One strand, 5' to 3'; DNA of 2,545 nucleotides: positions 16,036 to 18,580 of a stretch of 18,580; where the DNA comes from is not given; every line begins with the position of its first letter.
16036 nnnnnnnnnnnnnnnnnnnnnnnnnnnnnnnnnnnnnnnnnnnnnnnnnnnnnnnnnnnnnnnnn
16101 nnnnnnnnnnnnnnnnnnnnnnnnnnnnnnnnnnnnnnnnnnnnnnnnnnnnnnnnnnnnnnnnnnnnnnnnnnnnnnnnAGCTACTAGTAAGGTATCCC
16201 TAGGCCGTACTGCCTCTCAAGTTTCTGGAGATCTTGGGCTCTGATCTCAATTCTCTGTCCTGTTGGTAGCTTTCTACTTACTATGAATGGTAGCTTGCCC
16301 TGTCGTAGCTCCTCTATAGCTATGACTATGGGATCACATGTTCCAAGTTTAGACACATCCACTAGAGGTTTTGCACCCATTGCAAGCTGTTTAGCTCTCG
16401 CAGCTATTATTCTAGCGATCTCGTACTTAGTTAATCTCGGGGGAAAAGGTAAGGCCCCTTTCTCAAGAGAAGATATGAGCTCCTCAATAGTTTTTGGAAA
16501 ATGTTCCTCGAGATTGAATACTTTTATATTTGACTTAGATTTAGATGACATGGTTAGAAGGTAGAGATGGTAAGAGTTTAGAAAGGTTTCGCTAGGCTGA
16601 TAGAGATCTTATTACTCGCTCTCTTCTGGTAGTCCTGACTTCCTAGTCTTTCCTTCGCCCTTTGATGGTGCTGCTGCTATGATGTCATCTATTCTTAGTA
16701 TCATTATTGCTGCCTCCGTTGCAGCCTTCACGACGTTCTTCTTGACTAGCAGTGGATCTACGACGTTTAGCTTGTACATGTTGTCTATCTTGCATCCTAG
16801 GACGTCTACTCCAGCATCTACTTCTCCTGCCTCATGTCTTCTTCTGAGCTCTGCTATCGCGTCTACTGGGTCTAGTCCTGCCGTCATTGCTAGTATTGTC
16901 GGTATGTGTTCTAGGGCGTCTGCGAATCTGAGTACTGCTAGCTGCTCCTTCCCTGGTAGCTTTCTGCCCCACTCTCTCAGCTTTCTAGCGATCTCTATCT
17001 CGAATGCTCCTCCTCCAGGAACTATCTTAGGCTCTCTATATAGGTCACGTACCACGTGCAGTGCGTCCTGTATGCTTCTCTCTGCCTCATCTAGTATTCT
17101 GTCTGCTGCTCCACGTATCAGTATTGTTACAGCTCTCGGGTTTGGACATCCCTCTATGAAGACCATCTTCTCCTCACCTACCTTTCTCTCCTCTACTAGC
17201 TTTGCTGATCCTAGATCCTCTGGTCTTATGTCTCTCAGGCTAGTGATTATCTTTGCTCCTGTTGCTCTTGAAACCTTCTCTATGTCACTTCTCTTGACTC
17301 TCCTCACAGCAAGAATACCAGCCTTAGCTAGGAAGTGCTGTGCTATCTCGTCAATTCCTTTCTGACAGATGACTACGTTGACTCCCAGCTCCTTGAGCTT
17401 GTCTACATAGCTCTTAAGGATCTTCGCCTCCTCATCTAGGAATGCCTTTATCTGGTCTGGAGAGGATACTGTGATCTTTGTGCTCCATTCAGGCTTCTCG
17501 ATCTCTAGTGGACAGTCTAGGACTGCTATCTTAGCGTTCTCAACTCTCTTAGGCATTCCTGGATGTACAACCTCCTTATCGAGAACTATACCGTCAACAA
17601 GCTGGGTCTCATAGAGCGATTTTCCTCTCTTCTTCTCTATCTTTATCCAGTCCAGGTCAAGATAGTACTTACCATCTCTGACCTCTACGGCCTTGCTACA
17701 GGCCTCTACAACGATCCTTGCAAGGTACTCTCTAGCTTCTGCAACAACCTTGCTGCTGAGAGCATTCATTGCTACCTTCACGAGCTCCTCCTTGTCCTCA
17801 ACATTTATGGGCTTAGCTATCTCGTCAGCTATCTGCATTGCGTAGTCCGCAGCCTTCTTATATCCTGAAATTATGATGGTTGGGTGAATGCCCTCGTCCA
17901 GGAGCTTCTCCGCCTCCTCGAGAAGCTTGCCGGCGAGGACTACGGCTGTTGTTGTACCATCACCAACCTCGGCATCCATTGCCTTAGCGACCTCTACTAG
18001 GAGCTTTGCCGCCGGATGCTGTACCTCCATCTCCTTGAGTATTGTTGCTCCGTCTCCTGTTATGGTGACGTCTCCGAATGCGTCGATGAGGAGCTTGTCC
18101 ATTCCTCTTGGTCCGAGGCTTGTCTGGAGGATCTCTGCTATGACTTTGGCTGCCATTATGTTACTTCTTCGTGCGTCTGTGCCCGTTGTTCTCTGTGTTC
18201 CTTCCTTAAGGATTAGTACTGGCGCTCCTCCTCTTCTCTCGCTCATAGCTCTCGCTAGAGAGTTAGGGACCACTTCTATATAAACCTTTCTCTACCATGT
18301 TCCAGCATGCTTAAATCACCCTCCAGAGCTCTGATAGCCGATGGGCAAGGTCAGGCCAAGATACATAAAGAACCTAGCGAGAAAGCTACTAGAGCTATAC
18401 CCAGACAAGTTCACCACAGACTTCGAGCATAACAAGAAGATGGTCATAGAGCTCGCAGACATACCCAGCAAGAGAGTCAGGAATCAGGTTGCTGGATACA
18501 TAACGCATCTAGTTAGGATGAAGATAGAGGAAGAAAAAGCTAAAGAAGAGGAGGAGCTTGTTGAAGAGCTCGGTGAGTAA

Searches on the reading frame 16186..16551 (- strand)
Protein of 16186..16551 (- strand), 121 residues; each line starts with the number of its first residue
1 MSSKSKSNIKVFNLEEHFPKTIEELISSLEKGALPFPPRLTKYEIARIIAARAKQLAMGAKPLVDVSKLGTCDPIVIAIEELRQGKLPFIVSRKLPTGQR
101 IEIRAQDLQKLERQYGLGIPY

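Call 4: search_protein_families(library=pfam, proteins=[window:16186-16551:-], max_evalue=0.1)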
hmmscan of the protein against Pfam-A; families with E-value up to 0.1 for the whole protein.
window:16186-16551:- (121 aa): 2 families
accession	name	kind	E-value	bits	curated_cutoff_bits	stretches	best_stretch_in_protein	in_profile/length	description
PF01192.27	RNA_pol_Rpb6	-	2.5e-15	56.6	26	1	39-89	6-53/53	RNA polymerase Rpb6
PF05320.17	Pox_RNA_Pol_19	-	0.085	13.3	25.4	1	15-93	57-134/166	Poxvirus DNA-directed RNA polymerase 19 kDa subunit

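Call 5: search_protein_families(library=ncbifam, proteins=[window:16186-16551:-], max_evalue=0.1)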
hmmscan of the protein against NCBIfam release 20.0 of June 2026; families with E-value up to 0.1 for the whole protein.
window:16186-16551:- (121 aa): 7 families
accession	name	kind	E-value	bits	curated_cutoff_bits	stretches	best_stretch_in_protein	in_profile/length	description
NF002209.0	PRK01099.1-4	equivalog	1.3e-21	76.5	93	1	39-101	18-80/87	DNA-directed RNA polymerase subunit K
NF002207.0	PRK01099.1-2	equivalog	1.8e-21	76.2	71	1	37-114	19-97/100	DNA-directed RNA polymerase subunit K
NF002208.0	PRK01099.1-3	equivalog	3.6e-17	62.3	57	1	39-94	5-58/60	DNA-directed RNA polymerase subunit K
NF002206.0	PRK01099.1-1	equivalog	8.4e-12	45.1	72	1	39-94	2-54/57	DNA-directed RNA polymerase subunit K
NF001579.0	PRK00392.6-2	equivalog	2.3e-07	30.7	58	1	42-88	19-64/72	DNA-directed RNA polymerase subunit omega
TIGR00690.1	rpoZ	equivalog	0.086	12.9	23.6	0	42-87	16-59/60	DNA-directed RNA polymerase subunit omega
NF008592.0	PRK11559.1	equivalog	0.093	12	397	0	46-110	180-244/296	2-hydroxy-3-oxopropionate reductase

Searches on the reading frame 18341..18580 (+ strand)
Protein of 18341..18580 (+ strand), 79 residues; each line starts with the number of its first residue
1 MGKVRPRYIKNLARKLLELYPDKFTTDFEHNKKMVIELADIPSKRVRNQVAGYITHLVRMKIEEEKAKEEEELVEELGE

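Call 83: search_protein_families(library=pfam, proteins=[window:18341-18580:+], max_evalue=0.001)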
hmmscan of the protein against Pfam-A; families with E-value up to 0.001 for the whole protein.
window:18341-18580:+ (79 aa): 1 family
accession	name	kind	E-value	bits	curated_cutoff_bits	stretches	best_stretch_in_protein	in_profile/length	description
PF00833.23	Ribosomal_S17e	-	1.4e-19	70.7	22.8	1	1-68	1-67/122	Ribosomal S17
